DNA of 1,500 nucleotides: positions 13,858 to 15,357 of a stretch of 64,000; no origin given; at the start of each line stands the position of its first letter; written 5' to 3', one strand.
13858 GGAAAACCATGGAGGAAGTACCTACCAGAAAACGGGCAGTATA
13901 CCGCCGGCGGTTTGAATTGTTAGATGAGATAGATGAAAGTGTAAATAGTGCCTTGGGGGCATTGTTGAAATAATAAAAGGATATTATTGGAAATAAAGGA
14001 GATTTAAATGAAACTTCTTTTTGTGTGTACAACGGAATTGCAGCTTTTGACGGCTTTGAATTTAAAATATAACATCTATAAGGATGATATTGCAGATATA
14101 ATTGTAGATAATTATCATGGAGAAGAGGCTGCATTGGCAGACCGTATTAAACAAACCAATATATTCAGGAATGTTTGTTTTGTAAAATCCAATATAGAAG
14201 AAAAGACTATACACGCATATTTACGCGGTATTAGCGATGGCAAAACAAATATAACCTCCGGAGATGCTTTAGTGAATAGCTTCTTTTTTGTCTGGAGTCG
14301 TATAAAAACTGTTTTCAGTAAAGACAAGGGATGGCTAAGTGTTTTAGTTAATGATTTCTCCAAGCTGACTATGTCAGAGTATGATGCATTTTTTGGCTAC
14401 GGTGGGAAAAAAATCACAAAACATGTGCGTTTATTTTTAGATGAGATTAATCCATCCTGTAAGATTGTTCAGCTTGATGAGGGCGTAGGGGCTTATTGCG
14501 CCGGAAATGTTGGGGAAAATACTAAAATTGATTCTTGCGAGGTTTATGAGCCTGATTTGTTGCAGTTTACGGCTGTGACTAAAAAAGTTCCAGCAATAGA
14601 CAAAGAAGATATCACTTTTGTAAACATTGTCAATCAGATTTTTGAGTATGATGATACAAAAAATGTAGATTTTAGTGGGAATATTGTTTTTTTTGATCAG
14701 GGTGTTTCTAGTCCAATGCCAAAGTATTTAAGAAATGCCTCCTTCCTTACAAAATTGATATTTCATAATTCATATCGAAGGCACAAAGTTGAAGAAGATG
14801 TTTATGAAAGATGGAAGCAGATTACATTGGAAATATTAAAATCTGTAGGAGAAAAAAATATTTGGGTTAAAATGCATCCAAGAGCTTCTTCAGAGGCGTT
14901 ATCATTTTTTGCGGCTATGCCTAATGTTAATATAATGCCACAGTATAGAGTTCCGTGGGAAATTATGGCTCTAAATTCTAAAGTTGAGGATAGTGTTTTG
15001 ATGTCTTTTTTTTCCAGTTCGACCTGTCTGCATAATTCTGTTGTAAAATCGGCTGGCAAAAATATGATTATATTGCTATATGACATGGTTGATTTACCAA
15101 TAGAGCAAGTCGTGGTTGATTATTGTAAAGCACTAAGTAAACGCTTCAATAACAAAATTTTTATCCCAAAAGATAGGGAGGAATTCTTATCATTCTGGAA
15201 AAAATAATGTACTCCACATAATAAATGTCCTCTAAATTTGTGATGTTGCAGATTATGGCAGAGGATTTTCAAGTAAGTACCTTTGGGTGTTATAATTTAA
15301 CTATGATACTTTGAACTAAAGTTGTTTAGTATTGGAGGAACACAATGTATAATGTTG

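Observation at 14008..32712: Legionaminic/neuraminic-type nonulosonic acid island grafted onto the LPS inner-core (heptose) locus of a diderm Firmicute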

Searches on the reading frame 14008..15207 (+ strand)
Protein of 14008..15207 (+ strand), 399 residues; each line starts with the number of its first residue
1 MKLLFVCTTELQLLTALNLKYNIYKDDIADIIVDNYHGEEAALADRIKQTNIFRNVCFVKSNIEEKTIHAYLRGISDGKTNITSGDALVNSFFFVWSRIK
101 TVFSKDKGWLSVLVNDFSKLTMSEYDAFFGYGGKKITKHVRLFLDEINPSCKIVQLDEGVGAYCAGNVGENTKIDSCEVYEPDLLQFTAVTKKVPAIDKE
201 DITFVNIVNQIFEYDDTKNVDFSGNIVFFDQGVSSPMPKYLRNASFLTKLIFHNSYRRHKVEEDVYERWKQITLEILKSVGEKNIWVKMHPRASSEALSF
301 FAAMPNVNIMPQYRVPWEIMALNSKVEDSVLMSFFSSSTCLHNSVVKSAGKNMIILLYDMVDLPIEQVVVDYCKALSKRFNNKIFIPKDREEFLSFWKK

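Call 3: search_protein_families(library=pfam, proteins=[window:14008-15207:+])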
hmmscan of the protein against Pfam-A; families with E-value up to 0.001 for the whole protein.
window:14008-15207:+ (399 aa): 0 families

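Call 5: search_protein_families(library=ncbifam, proteins=[window:14008-15207:+], max_evalue=0.00001)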
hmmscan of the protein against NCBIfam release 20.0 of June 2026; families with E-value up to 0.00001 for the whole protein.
window:14008-15207:+ (399 aa): 0 families

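Call 17: search_solved_structures(query=window:14008-15207:+, max_evalue=10)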
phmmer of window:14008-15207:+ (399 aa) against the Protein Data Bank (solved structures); distinct sequences matched with E-value up to 10: 6.
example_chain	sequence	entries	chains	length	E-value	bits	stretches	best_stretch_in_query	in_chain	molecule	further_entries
7onc_A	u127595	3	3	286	0.0077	18.2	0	162-190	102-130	SAKe6BE | S6BE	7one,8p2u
8pjw_A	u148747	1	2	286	0.027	16.4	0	163-193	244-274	SAKe6FE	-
7op4_A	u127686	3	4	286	0.098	14.6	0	162-190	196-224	SAKe6BE-3HH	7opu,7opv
7q58_A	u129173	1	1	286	0.14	14.1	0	162-191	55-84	SAKe6BR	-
3ii7_A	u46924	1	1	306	1.6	10.6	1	159-230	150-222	Kelch-like protein 7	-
2bwm_A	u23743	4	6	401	2.3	10.1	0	129-177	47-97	PSATHYRELLA VELUTINA LECTIN PVL | PSATHYRELLA VELUTINA LECTIN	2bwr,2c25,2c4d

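Call 18: search_protein_families(library=pfam, proteins=[window:14008-15207:+], max_evalue=10)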
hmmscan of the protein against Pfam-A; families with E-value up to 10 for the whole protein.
window:14008-15207:+ (399 aa): 2 families
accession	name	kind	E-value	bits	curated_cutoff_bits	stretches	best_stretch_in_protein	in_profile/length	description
PF07388.17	A-2_8-polyST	-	0.0021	18.1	23.3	1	144-338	116-299/316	Alpha-2,8-polysialyltransferase (POLYST)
PF02558.23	ApbA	-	0.22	11.6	22.2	1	2-81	68-144/150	Ketopantoate reductase PanE/ApbA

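Call 19: find_homologous_proteins(query=window:14008-15207:+, max_evalue=0.00001)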
Query window:14008-15207:+ (399 aa): 17 proteins with E <= 0.00001 among 2518 candidates.
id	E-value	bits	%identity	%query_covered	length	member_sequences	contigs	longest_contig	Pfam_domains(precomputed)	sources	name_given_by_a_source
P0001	2.8e-264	894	99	100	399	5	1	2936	-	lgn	-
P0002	1.8e-175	601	64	100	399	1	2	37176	-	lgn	-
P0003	1.2e-174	599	65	99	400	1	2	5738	PF07388.18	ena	-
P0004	4.7e-168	577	62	100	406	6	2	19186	-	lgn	-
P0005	3.6e-138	479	51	99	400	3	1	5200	-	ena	-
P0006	5.9e-130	452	52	100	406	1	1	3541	PF07388.18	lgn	-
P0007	1.0e-129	451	52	98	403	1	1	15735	-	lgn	-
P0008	2.1e-128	446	49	98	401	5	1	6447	PF07388.18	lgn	-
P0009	1.1e-118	414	48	100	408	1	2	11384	-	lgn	-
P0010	1.4e-116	407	47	98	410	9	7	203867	PF07388.18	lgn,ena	-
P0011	1.3e-114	401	47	98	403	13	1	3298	PF07388.18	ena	-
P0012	2.0e-102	361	43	99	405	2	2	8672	PF07388.18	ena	-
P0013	3.6e-95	337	41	99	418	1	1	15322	PF07388.18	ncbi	-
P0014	3.0e-91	324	43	90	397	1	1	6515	-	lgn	-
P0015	3.9e-87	311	44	90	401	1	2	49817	-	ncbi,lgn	-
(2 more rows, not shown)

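Call 22: find_encoding_contigs(protein=P0010, flank=10000, max_places=4)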
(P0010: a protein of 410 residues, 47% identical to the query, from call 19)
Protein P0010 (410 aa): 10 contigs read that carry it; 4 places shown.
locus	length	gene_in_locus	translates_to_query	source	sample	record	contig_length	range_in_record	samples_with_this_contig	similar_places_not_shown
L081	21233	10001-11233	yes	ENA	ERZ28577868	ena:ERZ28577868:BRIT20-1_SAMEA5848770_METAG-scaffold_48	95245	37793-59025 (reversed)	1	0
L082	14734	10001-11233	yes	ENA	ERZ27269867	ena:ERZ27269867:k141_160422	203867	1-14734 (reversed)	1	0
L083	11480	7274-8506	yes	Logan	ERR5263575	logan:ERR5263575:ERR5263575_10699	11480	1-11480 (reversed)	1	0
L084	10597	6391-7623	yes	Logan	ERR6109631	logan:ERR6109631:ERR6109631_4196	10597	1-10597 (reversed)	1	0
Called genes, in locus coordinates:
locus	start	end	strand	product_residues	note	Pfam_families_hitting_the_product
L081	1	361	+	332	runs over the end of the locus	PF00294:PfkB, PF08543:Phos_pyr_kin (weak)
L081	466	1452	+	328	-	PF01073:3Beta_HSD, PF01370:Epimerase, PF04321:RmlD_sub_bind (weak), PF07993:NAD_binding_4 (faint), PF16363:GDP_Man_Dehyd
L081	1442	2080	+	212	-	PF08645:PNK3P, PF00702:Hydrolase (weak), PF13419:HAD_2 (weak), PF13242:Hydrolase_like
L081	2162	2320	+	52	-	-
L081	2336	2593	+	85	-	-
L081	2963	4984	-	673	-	PF00884:Sulfatase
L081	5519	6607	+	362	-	PF02463:SMC_N, PF11398:DUF2813 (faint), PF13175:AAA_15, PF13476:AAA_23 (weak), PF13304:AAA_21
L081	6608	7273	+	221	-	PF14103:DUF4276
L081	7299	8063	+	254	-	PF00535:Glycos_transf_2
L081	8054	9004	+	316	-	PF01501:Glyco_transf_8, PF18404:Glyco_transf_24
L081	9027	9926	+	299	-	PF04393:DUF535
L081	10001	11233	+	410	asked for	PF07388:A-2_8-polyST (faint)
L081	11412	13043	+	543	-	PF02348:CTP_transf_3, PF04101:Glyco_tran_28_C (weak)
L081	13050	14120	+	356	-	PF03102:NeuB, PF08666:SAF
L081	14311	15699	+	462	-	PF13546:DDE_5, PF01609:DDE_Tnp_1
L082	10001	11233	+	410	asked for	PF07388:A-2_8-polyST (faint)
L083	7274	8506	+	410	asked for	PF07388:A-2_8-polyST (faint)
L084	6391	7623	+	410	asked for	PF07388:A-2_8-polyST (faint)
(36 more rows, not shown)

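Call 42: predict_structure(alignment_id=A1)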
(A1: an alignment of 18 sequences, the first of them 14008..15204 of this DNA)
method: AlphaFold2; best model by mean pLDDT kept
length: 399 residues; sequences in the alignment: 18
mean_pLDDT: 88.7   pTM: 0.87
mean pLDDT of the five models: 88.7, 88.2, 87.1, 86.5, 85.6
residues with pLDDT >= 90: 257; 70-90: 107; 50-70: 35; < 50: 0
segments of 3 or more residues with pLDDT < 50: none
pLDDT, mean of each block of 10 residues (from residue 1): 96 97 97 84 96 96 66 60 73 83 92 94 97 95 97 96 95 95 95 96 97 93 95 65 73 79 83 90 91 79 90 92 94 91 86 92 83 93 92 92
secondary structure, 60 per line:
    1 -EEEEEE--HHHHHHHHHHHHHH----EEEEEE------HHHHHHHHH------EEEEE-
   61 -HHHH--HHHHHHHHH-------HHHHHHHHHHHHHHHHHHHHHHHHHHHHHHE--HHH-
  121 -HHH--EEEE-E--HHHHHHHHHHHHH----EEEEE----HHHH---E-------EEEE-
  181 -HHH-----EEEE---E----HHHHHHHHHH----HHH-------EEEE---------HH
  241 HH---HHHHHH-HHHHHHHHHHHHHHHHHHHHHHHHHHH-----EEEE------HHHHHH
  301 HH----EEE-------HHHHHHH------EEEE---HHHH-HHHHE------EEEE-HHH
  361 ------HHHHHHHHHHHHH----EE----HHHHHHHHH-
elements in order: E2-7 H10-23 E28-33 H40-48 E55-59 H62-65 H68-76 H84-113 E127-130 H135-147 E152-156 H161-164 E176-179 E190-193 H202-211 E226-229 H239-242 H246-251 H253-279 E285-288 H295-302 E307-309 H317-323 E330-333 H337-340 H342-345 E353-356 H367-379 H390-398

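Call 46: fold_search(model_id=the predicted structure, library=pdb)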
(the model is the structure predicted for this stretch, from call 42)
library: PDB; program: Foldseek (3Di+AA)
matches with E <= 10: 1059; with E <= 0.001: 13
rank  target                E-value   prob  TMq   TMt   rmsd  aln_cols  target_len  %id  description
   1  2yk5                  4.8e-07  1.00  0.31  0.36  20.2       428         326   11  Structure of Neisseria LOS-specific sialyltransferase (NST), in complex with CMP. (released 2011-08-31)
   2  2yk6                  1.0e-06  1.00  0.32  0.37  19.9       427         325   11  Structure of Neisseria LOS-specific sialyltransferase (NST), in complex with CDP. (released 2011-08-31)
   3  2yk4                  3.0e-06  1.00  0.30  0.35  20.4       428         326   11  Structure of Neisseria LOS-specific sialyltransferase (NST). (released 2011-08-31)
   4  4v2u                  6.2e-06  1.00  0.44  0.45   8.9       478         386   10  Apo-structure of alpha2,3-sialyltransferase from Pasteurella dagmatis (released 2015-04-08)
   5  2yk7                  1.4e-05  1.00  0.28  0.33  19.9       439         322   10  Structure of Neisseria LOS-specific sialyltransferase (NST), in complex with CMP-3F-Neu5Ac. (released 2011-08-31)
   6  2ex0_B                4.8e-05  1.00  0.44  0.45   8.5       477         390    9  Crystal structure of multifunctional sialyltransferase from Pasteurella Multocida (released 2006-02-28)
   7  4v38                  7.2e-05  1.00  0.45  0.46   8.7       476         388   11  Apo-structure of alpha2,3-sialyltransferase variant 1 from Pasteurella dagmatis (released 2015-04-08)
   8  8u9i_B                2.2e-04  1.00  0.40  0.41   9.7       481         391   10  Pasteurella multocida alpha2,3/2,6 sialyltransferase D141N bound to CMP (released 2024-09-25)
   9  3s44                  2.6e-04  1.00  0.43  0.44   8.9       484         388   10  Crystal Structure of Pasteurella multocida sialyltransferase M144D mutant with CMP bound (released 2012-08-15)
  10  2ex1                  3.0e-04  1.00  0.45  0.46   7.7       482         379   10  Crystal structure of mutifunctional sialyltransferase from Pasteurella multocida with CMP bound (released 2006-02-28)
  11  6zn1                  3.3e-04  0.99  0.37  0.37  12.7       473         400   10  Trehalose transferase bound to alpha-D-glucopyranosyl-beta-galactopyranose from Thermoproteus uzoniensis (released 2021-01-20)
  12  2iiq_A                6.2e-04  1.00  0.43  0.44   8.8       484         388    9  Crystal structure of Pasteurella multocida sialyltransferase in an open conformation with CMP bound (released 2007-08-14)
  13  2c84                  7.4e-04  1.00  0.43  0.45   8.0       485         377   10  CRYSTAL STRUCTURE OF THE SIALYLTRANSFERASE PM0188 WITH CMP (released 2007-03-27)
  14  4v39                  1.1e-03  1.00  0.45  0.46   8.3       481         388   10  Apo-structure of alpha2,3-sialyltransferase variant 2 from Pasteurella dagmatis (released 2015-04-08)
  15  8sv2                  1.2e-03  1.00  0.45  0.47   8.4       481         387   11  Pasteurella multocida alpha2,3/2,6 sialyltransferase D141N bound to CMP (released 2024-05-29)
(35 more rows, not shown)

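Call 67: find_homologous_proteins(query=A1, max_evalue=0.001)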
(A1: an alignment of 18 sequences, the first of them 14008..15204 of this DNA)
Query A1 (18 sequences) (399 aa, profile of the alignment): 21 proteins with E <= 0.001 among 5231 candidates.
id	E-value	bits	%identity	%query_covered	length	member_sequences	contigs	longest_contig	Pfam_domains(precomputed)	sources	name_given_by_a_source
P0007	2.2e-189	647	52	98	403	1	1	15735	-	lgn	-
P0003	1.2e-188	645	65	99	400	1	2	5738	PF07388.18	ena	-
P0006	1.6e-188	645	52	100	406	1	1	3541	PF07388.18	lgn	-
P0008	6.5e-188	643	49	98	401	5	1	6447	PF07388.18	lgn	-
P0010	3.0e-185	634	47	98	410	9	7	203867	PF07388.18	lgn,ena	-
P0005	4.5e-185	633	51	99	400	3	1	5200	-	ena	-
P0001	2.0e-184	631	99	100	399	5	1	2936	-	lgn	-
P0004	6.5e-184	629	62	100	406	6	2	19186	-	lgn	-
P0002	1.5e-182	625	64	100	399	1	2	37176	-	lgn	-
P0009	3.2e-182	624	48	100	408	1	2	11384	-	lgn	-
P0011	6.1e-182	623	47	98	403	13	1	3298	PF07388.18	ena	-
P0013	4.3e-173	594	41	99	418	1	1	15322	PF07388.18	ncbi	-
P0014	8.1e-171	586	43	90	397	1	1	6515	-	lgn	-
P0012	8.9e-171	586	43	99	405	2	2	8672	PF07388.18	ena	-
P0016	9.3e-167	573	38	97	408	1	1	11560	-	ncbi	-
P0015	2.1e-166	572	44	90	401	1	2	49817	-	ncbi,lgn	-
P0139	2.7e-107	377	27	100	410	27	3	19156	-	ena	-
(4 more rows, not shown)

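Call 68: find_encoding_contigs(protein=P0002, flank=10000, max_places=1)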
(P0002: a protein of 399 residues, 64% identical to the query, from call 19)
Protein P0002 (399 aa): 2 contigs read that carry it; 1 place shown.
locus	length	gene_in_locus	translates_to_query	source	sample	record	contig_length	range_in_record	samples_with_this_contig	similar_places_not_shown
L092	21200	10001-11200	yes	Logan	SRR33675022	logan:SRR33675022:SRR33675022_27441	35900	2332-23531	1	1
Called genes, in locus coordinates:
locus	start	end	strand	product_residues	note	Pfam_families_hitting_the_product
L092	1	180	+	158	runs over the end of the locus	PF01467:CTP_transf_like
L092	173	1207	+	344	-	PF01075:Glyco_transf_9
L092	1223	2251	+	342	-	PF01075:Glyco_transf_9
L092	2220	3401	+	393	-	PF01075:Glyco_transf_9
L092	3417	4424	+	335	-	PF00294:PfkB, PF08543:Phos_pyr_kin (weak)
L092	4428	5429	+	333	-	PF01073:3Beta_HSD, PF01370:Epimerase, PF04321:RmlD_sub_bind (faint), PF07993:NAD_binding_4 (faint), PF16363:GDP_Man_Dehyd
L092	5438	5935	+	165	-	PF00702:Hydrolase (faint), PF08645:PNK3P, PF13419:HAD_2 (faint), PF13242:Hydrolase_like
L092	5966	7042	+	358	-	PF00534:Glycos_transf_1, PF13692:Glyco_trans_1_4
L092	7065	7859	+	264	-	PF00535:Glycos_transf_2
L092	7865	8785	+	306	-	PF04393:DUF535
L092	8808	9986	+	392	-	PF07388:A-2_8-polyST (faint)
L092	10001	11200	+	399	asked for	-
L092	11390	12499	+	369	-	PF01041:DegT_DnrJ_EryC1, PF00155:Aminotran_1_2 (weak), PF01053:Cys_Met_Meta_PP (weak), PF01212:Beta_elim_lyase (weak)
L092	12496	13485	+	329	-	PF13480:Acetyltransf_6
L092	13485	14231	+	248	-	PF13489:Methyltransf_23, PF08242:Methyltransf_12 (weak)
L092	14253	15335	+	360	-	-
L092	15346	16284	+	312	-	PF00251:Glyco_hydro_32N (faint)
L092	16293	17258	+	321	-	PF00535:Glycos_transf_2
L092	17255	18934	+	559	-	PF02776:TPP_enzyme_N, PF00205:TPP_enzyme_M, PF02775:TPP_enzyme_C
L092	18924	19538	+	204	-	PF00702:Hydrolase, PF13419:HAD_2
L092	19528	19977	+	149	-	PF05523:FdtA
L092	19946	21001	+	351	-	PF01757:Acyl_transf_3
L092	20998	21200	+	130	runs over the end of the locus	PF04138:GtrA_DPMS_TM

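Call 69: find_encoding_contigs(protein=P0015, flank=10000, max_places=1)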
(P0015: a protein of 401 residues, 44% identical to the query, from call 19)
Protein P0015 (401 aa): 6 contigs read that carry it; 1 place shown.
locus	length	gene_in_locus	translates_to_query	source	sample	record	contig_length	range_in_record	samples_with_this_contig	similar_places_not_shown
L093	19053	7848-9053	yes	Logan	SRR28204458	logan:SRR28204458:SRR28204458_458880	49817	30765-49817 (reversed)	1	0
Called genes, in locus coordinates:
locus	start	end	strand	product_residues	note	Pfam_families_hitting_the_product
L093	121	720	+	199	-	-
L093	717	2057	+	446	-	-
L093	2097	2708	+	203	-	-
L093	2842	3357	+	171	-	-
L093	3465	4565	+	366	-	-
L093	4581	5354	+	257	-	PF04536:TPM_phosphatase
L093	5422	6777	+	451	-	PF13739:PdaC (weak), PF11738:DUF3298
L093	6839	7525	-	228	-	-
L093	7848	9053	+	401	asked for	-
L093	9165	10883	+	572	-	PF04055:Radical_SAM, PF13186:SPASM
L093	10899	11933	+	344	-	PF01041:DegT_DnrJ_EryC1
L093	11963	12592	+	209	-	PF02348:CTP_transf_3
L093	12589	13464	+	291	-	PF03102:NeuB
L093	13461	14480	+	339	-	-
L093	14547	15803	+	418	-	PF07388:A-2_8-polyST (faint)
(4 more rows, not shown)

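Call 70: find_encoding_contigs(protein=P0139, flank=10000, max_places=1)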
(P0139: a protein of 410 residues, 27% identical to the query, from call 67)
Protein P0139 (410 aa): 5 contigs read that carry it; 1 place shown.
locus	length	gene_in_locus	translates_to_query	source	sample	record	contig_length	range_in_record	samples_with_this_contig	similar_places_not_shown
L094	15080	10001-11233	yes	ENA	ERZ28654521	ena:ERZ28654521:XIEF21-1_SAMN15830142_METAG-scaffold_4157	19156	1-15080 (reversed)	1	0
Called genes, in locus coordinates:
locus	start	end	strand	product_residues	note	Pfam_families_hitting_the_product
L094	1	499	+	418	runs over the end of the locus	PF01266:DAO (faint), PF07992:Pyr_redox_2, PF00070:Pyr_redox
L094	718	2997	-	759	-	-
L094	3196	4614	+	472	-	PF00224:PK, PF03328:HpcH_HpaI (faint), PF02887:PK_C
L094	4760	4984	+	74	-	PF03840:SecG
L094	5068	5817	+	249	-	PF12146:Hydrolase_4, PF00561:Abhydrolase_1 (weak), PF12697:Abhydrolase_6, PF08840:BAAT_C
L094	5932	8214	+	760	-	PF08206:OB_RNB, PF17876:CSD2 (weak), PF25049:OB_HELZ2 (faint), PF08206:OB_RNB, PF17876:CSD2, PF00773:RNB, PF00575:S1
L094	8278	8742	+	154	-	PF01668:SmpB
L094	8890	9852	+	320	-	PF00365:PFK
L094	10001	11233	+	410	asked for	-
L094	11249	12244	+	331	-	PF00106:adh_short (weak), PF01073:3Beta_HSD, PF01370:Epimerase, PF02719:Polysacc_synt_2, PF04321:RmlD_sub_bind (weak), PF05368:NmrA, PF13460:NAD_binding_10, PF16363:GDP_Man_Dehyd, +1 more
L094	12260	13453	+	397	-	PF01041:DegT_DnrJ_EryC1, PF00155:Aminotran_1_2, PF00266:Aminotran_5 (weak), PF01053:Cys_Met_Meta_PP (weak), PF01212:Beta_elim_lyase (weak)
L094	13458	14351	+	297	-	PF00248:Aldo_ket_red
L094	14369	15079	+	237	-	?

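Call 80: search_protein_representatives(alignment_id=A1)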
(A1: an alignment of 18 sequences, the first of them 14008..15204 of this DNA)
Query: 18 sequences, 402 profile positions. Proteins with E-value up to 0.001 (for the whole library): 1785; up to 1e-10: 908; up to 1e-30: 50. The best 150 are listed.
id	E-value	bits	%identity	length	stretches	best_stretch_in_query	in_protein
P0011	1.9e-182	622.9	-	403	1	1-399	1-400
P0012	2.8e-171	586.1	-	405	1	1-400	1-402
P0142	4.9e-144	496.4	-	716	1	2-397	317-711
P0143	1.1e-138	478.7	-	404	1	1-399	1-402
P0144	4.2e-128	443.9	-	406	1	1-394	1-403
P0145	3.5e-122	424.4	-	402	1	1-396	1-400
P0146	4.8e-118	410.8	-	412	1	2-396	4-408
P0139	8.4e-108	377.1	-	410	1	2-399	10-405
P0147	1.1e-99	350.4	-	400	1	1-397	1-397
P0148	2.1e-93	329.6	-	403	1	1-397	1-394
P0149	4.3e-93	328.6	-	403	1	1-399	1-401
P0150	5.5e-91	321.7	-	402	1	1-399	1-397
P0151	1.0e-89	317.5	-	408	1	1-398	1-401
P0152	4.9e-88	312.0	-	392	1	1-398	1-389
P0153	1.1e-85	304.3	-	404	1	1-399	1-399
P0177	1.2e-44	169.1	-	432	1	2-397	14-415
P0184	1.8e-34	135.6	-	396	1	1-397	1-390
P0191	2.1e-30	122.2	-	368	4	271-397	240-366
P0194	4.1e-30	121.2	-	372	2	3-233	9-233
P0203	1.0e-28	116.6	-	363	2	274-399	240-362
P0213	4.6e-27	111.2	-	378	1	2-365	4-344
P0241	4.7e-25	104.6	-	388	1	1-367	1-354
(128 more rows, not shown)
